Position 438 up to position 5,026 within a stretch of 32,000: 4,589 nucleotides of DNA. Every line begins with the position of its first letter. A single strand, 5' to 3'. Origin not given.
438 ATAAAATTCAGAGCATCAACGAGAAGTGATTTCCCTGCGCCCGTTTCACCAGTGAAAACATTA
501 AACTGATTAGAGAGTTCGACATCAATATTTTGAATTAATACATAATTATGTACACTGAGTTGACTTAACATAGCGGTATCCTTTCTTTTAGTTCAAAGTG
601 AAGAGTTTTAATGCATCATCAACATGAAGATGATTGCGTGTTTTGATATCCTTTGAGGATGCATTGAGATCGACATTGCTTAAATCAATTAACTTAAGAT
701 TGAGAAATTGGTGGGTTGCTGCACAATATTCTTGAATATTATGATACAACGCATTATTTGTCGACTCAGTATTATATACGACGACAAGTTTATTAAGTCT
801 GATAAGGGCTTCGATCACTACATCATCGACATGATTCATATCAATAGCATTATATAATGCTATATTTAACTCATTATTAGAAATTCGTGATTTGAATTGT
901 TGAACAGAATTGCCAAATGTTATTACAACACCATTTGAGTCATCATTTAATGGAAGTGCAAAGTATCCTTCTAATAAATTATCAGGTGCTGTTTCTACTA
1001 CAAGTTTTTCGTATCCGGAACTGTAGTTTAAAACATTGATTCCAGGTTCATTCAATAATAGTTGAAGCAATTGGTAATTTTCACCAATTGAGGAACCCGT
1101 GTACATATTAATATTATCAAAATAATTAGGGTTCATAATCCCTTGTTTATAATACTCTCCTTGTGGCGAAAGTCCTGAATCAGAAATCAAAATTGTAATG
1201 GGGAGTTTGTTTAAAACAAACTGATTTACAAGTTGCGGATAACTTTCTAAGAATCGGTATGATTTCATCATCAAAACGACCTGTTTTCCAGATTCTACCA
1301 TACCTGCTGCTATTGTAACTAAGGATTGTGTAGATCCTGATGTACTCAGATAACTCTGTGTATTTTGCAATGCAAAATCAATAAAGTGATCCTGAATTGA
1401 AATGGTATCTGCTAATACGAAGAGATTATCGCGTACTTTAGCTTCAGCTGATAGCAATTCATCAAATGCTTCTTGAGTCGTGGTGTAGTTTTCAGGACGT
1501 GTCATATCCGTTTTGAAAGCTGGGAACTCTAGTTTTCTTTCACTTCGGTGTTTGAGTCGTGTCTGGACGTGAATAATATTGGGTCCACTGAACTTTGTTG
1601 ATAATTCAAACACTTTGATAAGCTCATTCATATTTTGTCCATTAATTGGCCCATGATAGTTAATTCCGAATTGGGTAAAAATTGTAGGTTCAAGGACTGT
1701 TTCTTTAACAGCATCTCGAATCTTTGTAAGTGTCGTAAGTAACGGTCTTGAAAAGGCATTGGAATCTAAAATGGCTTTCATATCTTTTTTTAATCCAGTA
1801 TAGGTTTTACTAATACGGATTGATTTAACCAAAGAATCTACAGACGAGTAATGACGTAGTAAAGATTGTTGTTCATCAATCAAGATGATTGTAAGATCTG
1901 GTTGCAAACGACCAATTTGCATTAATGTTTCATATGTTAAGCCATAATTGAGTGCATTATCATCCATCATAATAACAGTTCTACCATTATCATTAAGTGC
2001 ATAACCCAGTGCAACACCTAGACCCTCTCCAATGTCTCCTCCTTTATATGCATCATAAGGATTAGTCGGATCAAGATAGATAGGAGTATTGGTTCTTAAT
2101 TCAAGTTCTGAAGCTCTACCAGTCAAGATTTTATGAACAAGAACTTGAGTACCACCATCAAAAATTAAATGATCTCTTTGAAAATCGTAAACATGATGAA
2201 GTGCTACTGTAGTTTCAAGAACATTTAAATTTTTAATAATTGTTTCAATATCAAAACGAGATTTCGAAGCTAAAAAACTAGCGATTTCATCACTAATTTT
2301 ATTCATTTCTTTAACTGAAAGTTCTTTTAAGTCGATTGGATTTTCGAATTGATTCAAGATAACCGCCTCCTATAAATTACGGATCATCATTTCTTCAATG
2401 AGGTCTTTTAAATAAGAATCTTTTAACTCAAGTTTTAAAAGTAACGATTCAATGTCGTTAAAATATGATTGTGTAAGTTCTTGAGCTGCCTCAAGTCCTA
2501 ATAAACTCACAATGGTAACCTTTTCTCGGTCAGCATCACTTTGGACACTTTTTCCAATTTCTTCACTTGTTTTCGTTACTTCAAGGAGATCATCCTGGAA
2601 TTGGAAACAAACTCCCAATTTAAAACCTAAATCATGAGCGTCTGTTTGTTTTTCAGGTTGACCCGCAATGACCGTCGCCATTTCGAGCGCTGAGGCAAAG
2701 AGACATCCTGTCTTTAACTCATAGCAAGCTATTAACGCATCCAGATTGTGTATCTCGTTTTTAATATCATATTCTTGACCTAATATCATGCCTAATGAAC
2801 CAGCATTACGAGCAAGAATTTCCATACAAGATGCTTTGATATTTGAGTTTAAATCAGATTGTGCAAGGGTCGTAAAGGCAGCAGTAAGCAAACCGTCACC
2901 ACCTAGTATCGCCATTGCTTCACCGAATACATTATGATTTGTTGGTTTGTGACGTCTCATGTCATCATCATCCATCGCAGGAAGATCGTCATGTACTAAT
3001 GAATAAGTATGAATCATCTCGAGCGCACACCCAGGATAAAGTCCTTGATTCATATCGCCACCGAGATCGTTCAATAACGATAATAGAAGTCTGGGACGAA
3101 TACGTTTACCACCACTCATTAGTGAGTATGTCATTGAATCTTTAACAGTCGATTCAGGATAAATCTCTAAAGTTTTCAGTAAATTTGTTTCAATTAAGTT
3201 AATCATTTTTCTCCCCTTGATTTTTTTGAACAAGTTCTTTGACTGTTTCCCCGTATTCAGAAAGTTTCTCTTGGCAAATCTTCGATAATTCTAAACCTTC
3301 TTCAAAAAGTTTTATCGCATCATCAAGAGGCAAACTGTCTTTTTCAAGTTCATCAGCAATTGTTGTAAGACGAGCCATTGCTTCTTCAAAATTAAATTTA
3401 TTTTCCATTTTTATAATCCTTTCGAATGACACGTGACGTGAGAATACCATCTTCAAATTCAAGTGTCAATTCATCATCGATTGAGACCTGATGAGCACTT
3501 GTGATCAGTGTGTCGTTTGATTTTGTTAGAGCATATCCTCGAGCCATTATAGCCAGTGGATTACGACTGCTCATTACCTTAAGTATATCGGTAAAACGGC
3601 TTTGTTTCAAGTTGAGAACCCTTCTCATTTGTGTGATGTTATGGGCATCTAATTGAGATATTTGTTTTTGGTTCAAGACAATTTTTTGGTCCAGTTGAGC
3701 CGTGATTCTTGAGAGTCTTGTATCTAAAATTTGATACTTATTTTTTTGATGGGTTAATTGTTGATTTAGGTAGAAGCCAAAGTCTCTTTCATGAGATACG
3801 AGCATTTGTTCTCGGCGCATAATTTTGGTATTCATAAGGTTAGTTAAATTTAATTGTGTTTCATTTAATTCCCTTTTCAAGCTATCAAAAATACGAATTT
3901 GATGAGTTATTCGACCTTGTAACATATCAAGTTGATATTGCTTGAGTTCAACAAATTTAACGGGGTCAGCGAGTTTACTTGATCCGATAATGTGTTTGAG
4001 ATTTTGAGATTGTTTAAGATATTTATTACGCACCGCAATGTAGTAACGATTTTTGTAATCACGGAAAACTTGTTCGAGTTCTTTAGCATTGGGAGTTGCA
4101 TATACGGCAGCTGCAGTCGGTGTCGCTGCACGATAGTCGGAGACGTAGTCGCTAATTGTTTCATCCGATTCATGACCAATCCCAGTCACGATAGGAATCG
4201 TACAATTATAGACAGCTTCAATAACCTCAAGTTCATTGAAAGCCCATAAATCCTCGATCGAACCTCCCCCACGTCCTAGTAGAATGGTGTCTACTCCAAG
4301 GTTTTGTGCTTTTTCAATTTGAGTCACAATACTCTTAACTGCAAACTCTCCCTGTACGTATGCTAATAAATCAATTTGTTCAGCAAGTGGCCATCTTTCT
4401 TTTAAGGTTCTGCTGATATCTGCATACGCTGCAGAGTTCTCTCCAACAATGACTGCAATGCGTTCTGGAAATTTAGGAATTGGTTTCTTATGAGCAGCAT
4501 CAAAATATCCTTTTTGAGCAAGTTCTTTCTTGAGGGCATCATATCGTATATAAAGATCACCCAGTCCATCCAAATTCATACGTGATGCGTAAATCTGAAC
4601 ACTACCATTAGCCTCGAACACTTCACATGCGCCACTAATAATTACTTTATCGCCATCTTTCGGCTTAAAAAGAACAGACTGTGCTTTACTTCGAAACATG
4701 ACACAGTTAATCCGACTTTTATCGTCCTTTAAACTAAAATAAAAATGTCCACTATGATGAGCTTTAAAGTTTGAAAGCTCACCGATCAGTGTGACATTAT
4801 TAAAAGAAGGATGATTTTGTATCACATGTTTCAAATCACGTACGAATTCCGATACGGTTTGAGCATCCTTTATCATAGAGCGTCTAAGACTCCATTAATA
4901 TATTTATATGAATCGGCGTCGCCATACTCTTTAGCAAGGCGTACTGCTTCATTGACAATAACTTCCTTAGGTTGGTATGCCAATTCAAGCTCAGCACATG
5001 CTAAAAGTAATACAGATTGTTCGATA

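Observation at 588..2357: Syntenic Dxs homologue with every cofactor-binding and catalytic motif substituted (likely pseudoenzyme)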

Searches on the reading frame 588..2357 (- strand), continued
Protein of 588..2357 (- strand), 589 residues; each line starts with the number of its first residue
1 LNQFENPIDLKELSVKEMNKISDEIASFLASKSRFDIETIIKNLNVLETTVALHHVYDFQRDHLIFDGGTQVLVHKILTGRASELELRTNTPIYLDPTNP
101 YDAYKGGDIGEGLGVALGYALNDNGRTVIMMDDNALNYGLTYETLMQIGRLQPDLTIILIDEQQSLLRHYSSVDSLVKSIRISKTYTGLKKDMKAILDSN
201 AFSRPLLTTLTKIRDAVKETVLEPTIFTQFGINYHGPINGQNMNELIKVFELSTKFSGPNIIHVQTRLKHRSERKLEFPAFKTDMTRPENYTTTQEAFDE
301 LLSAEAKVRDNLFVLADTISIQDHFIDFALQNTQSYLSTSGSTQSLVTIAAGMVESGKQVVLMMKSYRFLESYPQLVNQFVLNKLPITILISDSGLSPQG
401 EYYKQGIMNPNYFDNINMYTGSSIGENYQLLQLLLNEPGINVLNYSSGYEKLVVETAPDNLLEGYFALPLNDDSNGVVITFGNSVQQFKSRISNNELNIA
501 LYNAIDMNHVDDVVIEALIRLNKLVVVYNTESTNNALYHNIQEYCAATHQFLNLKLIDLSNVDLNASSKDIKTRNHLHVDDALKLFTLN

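Call 67: list_cluster_members(proteins=[P0221, P0204, P0201, P0156, P0147, P0152, P0144, P0237, P0130, P0126])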
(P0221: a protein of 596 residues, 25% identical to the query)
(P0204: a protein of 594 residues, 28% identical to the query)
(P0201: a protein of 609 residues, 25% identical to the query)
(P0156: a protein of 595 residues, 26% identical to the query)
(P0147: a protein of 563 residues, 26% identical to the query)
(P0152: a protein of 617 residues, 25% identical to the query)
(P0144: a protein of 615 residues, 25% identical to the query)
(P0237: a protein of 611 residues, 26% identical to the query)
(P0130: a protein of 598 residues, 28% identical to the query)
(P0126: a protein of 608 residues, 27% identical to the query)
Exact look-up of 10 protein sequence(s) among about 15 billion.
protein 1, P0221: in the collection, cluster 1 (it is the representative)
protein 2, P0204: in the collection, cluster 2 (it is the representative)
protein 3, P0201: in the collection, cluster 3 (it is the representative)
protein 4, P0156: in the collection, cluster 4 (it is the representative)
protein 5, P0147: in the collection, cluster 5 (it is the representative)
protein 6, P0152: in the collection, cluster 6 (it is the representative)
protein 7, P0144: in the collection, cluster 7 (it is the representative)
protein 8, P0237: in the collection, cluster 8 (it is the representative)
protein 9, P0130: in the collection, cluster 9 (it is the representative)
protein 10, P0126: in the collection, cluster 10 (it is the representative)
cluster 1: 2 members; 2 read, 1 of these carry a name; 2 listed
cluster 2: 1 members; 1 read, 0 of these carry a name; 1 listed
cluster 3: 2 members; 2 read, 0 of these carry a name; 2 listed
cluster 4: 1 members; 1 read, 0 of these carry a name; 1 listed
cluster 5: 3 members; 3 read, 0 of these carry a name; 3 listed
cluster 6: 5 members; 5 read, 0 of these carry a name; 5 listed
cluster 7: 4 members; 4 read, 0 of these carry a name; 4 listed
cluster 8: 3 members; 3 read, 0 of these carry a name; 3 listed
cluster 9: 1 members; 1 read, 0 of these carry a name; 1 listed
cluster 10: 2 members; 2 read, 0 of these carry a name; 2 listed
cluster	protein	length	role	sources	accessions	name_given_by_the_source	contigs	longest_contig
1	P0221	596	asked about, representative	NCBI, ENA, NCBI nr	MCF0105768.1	MAG: 1-deoxy-D-xylulose-5-phosphate synthase [Holdemanella sp.] | 1-deoxy-D-xylulose-5-phosphate synthase [Holdemanella sp.]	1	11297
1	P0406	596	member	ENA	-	-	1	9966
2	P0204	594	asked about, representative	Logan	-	-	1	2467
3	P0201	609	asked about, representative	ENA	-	-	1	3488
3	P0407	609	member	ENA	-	-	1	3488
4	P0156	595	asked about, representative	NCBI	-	-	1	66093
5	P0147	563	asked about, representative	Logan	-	-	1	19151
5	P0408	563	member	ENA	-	-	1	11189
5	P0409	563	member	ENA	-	-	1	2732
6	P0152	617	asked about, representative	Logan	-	-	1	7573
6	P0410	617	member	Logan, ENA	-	-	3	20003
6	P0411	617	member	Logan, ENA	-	-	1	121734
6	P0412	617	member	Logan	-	-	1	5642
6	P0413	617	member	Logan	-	-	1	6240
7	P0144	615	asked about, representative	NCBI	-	-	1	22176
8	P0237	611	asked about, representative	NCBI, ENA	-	-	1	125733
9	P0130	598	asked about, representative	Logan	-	-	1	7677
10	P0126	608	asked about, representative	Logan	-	-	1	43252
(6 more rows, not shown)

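Call 74: find_encoding_contigs(protein=P0059, flank=6000, max_places=1)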
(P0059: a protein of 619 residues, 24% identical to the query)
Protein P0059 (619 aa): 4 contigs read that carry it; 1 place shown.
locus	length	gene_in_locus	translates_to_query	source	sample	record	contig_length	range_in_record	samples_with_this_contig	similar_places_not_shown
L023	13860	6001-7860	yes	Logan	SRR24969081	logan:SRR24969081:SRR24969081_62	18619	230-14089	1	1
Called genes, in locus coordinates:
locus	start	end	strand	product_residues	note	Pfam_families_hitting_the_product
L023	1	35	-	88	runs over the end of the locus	?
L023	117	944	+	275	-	PF01509:TruB_N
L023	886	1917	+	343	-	PF06574:FAD_syn, PF01687:Flavokinase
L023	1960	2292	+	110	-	PF03780:Asp23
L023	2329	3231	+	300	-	PF06189:5-nucleotidase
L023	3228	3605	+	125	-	PF01029:NusB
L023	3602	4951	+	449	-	PF13742:tRNA_anti_2, PF01336:tRNA_anti-codon, PF02601:Exonuc_VII_L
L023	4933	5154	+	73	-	PF02609:Exonuc_VII_S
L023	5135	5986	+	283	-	PF00348:polyprenyl_synt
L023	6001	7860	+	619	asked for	PF13292:DXP_synthase_N, PF02775:TPP_enzyme_C (faint), PF02779:Transket_pyr, PF02780:Transketolase_C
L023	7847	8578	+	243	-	PF01479:S4, PF01728:FtsJ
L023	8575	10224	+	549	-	PF02463:SMC_N, PF13476:AAA_23, PF13555:AAA_29 (weak)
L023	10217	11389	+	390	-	PF00817:IMS, PF11799:IMS_C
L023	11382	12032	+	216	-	PF05175:MTS, PF13489:Methyltransf_23, PF07021:MetW (faint), PF13847:Methyltransf_31, PF08241:Methyltransf_11, PF08242:Methyltransf_12 (faint), PF13649:Methyltransf_25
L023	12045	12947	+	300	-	PF02899:Phage_int_SAM_1, PF00589:Phage_integrase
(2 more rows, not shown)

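Call 75: find_encoding_contigs(protein=P0125, flank=6000, max_places=1)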
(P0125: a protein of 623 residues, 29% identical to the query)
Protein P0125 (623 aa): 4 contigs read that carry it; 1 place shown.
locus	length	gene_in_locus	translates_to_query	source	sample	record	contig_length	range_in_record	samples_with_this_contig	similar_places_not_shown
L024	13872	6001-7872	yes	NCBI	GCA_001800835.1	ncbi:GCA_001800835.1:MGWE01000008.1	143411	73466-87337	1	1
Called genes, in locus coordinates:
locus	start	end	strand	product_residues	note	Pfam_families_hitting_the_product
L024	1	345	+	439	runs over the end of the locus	PF17125:Methyltr_RsmF_N, PF01189:Methyltr_RsmB-F, PF13636:Methyltranf_PUA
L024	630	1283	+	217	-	PF00528:BPD_transp_1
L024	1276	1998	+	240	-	PF02463:SMC_N, PF09818:ABC_ATPase (faint), PF13175:AAA_15 (faint), PF13166:AAA_13 (faint), PF00005:ABC_tran, PF13304:AAA_21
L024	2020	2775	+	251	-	PF00497:SBP_bac_3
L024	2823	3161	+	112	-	PF03780:Asp23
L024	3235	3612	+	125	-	PF01029:NusB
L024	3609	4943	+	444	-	PF13742:tRNA_anti_2, PF01336:tRNA_anti-codon, PF02601:Exonuc_VII_L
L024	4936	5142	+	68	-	PF02609:Exonuc_VII_S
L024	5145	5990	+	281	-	PF00348:polyprenyl_synt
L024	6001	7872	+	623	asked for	PF00456:Transketolase_N (faint), PF13292:DXP_synthase_N, PF02775:TPP_enzyme_C (weak), PF02779:Transket_pyr, PF02780:Transketolase_C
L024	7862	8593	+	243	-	PF01479:S4, PF01728:FtsJ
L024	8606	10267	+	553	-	PF02463:SMC_N, PF13175:AAA_15, PF13476:AAA_23 (weak)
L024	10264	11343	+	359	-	PF00817:IMS, PF11798:IMS_HHH, PF11799:IMS_C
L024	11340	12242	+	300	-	PF02899:Phage_int_SAM_1, PF00589:Phage_integrase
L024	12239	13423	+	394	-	PF01676:Metalloenzyme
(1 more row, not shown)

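Call 76: find_encoding_contigs(protein=P0221, flank=6000, max_places=1)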
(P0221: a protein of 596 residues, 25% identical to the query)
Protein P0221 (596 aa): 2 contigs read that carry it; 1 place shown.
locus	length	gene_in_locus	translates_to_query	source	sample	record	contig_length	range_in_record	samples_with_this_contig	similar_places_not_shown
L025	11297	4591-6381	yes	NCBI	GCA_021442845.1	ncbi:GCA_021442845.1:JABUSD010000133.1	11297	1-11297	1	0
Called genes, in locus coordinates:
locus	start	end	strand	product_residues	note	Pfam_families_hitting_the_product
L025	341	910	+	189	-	PF03780:Asp23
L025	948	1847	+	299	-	PF06189:5-nucleotidase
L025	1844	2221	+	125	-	PF01029:NusB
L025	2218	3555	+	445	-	PF13742:tRNA_anti_2, PF01336:tRNA_anti-codon, PF02601:Exonuc_VII_L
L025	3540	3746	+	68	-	PF02609:Exonuc_VII_S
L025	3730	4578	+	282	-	PF00348:polyprenyl_synt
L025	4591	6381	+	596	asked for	PF13292:DXP_synthase_N, PF02779:Transket_pyr, PF02780:Transketolase_C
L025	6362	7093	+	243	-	PF01479:S4, PF01728:FtsJ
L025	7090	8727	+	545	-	PF02463:SMC_N, PF13476:AAA_23, PF13555:AAA_29 (weak)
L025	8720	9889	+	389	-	PF00817:IMS, PF11798:IMS_HHH (weak), PF11799:IMS_C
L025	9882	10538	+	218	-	PF05175:MTS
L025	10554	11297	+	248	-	PF02899:Phage_int_SAM_1, PF13495:Phage_int_SAM_4 (weak), PF00589:Phage_integrase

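Call 79: find_homologous_proteins(query=A3, max_evalue=1e-40)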
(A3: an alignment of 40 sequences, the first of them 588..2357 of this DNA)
Query A3 (40 sequences) (589 aa, profile of the alignment): 801 proteins with E <= 1e-40 among 8000 candidates; the best 120 are listed.
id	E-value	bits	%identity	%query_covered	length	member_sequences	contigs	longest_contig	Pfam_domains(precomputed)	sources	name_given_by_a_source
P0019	3.9e-262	889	45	98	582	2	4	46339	PF13292.12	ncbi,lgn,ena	-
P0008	9.3e-262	888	47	98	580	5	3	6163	PF13292.12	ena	-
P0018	1.3e-261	887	44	97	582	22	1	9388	PF13292.12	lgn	-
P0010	6.2e-260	882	46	98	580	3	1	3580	PF13292.12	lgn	-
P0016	8.4e-260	881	44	99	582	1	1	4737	PF13292.12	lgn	-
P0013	1.7e-258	877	45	97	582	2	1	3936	PF13292.12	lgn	-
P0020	2.5e-258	876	45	98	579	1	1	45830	PF13292.12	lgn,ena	-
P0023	3.3e-256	869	42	98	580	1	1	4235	PF13292.12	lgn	-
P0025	8.9e-255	865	41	99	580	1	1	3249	PF13292.12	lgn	-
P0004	9.3e-255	865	49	99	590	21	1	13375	PF13292.12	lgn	-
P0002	7.8e-254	862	54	99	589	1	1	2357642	PF13292.12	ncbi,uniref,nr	ncbi:1-deoxy-D-xylulose-5-phosphate synthase [Erysipelothrix sp. HDW6C]|uniref:1-deoxy-D-xylulose-5-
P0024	1.7e-253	860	42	98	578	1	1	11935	PF13292.12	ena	-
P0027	9.0e-253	858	41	97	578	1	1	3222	PF13292.12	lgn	-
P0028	1.5e-252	857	40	97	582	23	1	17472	PF13292.12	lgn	-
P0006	4.0e-252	856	49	99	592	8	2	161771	PF13292.12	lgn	-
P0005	1.5e-249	847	51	99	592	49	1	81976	PF13292.12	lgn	-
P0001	1.8e-238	811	100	100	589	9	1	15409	PF13292.12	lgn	-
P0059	7.7e-92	327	24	98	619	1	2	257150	PF02775.27,PF13292.12,PF02780.26,PF02779.30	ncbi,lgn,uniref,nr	ncbi:1-deoxy-D-xylulose-5-phosphate synthase [Faecalicoccus acidiformans]|uniref:1-deoxy-D-xylulose-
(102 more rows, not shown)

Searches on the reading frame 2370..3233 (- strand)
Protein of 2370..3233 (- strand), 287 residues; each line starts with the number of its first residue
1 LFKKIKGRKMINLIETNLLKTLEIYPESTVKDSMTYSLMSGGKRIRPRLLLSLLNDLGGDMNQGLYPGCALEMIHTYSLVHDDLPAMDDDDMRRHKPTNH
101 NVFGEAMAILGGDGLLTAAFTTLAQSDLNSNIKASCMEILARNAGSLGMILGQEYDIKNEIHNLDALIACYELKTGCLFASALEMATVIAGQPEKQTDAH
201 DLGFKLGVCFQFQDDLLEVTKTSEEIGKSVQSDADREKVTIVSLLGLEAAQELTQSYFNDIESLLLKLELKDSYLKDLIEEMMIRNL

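Call 3: search_protein_families(library=pfam, proteins=[window:2370-3233:-], max_evalue=0.01)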
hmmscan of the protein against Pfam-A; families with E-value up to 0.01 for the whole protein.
window:2370-3233:- (287 aa): 1 family
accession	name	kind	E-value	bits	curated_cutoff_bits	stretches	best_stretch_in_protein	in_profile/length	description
PF00348.22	polyprenyl_synt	-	3.7e-50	170.9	27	1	29-253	3-225/251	Polyprenyl synthetase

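Call 4: search_protein_families(library=ncbifam, proteins=[window:2370-3233:-], max_evalue=0.01)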
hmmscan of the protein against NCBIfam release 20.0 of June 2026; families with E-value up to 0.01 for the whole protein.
window:2370-3233:- (287 aa): 16 families
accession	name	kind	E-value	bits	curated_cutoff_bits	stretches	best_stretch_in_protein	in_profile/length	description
NF045485.1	FPPsyn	subfamily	4.4e-84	282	275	1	10-286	4-287/288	farnesyl diphosphate synthase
NF045685.1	GGPPSynCrtE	equivalog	1.8e-59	201.2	460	1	12-279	12-285/293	geranylgeranyl diphosphate synthase CrtE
NF007877.0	PRK10581.1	equivalog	3.1e-48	164.5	321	1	25-269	27-278/299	(2E,6E)-farnesyl diphosphate synthase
NF041169.1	f2_encap_cargo4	exception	1.1e-47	162.9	450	1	39-254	47-260/334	family 2 encapsulin nanocompartment cargo protein polyprenyl transferase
NF040698.1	IdsA_Meth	equivalog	3.7e-45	154.5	468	1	12-253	12-256/328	short chain isoprenyl diphosphate synthase IdsA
NF041003.1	GGPP_syn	equivalog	9.8e-42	143.2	500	1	10-255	9-255/326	geranylgeranyl diphosphate synthase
NF040789.2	gerfarn_diphsyn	equivalog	1.7e-30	106.4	560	1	65-245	85-265/345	geranylfarnesyl diphosphate synthase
TIGR02748.1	GerC3_HepT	equivalog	4.1e-28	98.4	456.55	1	9-256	11-251/319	heptaprenyl diphosphate synthase component II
NF045549.1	GGPPsyn_IdsB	equivalog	9.3e-25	87.4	475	1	40-253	63-279/346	geranylgeranyl diphosphate synthase IdsB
TIGR02749.1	prenyl_cyano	equivalog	1.1e-24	87.1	383.2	1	39-263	41-266/322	solanesyl diphosphate synthase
NF008140.0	PRK10888.1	equivalog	2.4e-24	86.3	412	1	34-247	35-244/323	octaprenyl diphosphate synthase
NF045628.1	HxpDPsynlarge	equivalog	1.8e-23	83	500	1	12-280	6-262/311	hexaprenyl-diphosphate synthase large subunit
NF042417.1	NPPPS_Mycobact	equivalog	2.7e-22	79.3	600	1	26-242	40-250/335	nonaprenyl/(2E,6E)-farnesyl/geranylgeranyl diphosphat synthase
NF040627.1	GFPS_Meth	equivalog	2.4e-19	69.9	600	1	14-225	12-216/285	geranylfarnesyl diphosphate synthase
NF040936.1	hexpp_archaea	equivalog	3.9e-15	55.9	400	1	34-272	33-258/275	hexaprenyl pyrophosphate synthase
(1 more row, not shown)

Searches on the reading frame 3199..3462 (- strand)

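Call 3: search_protein_families(library=pfam, proteins=[window:3199-3462:-], max_evalue=0.01)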
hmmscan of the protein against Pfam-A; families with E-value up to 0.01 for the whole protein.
window:3199-3462:- (87 aa): 1 family
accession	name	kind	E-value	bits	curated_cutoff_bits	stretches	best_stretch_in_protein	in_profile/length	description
PF02609.21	Exonuc_VII_S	-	1.9e-17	63.4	24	1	25-75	1-51/52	Exonuclease VII small subunit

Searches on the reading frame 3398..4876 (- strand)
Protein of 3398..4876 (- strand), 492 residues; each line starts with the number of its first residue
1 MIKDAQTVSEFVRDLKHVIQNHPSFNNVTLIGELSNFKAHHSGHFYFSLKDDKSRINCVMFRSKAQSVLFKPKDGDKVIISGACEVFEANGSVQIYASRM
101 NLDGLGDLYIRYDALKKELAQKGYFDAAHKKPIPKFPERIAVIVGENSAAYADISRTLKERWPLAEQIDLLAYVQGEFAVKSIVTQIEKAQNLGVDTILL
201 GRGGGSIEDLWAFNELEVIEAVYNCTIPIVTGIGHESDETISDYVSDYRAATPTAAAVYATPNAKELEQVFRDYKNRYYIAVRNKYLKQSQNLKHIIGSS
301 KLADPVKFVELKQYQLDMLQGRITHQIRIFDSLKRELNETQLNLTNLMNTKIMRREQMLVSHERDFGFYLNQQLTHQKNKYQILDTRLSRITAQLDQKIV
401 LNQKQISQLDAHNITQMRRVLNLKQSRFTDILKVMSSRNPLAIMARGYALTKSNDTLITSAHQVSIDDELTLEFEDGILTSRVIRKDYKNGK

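Call 3: search_protein_families(library=pfam, proteins=[window:3398-4876:-], max_evalue=0.01)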
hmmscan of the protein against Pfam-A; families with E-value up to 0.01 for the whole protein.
window:3398-4876:- (492 aa): 3 families
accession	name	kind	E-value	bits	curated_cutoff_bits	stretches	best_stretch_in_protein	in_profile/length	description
PF02601.20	Exonuc_VII_L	-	3.2e-83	280.3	35.9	1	124-481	1-314/315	Exonuclease VII, large subunit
PF13742.12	tRNA_anti_2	-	5.3e-26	91.1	27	1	7-100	2-94/95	OB-fold nucleic acid binding domain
PF01336.31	tRNA_anti-codon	-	1.5e-11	44.5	27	1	28-101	1-73/75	OB-fold nucleic acid binding domain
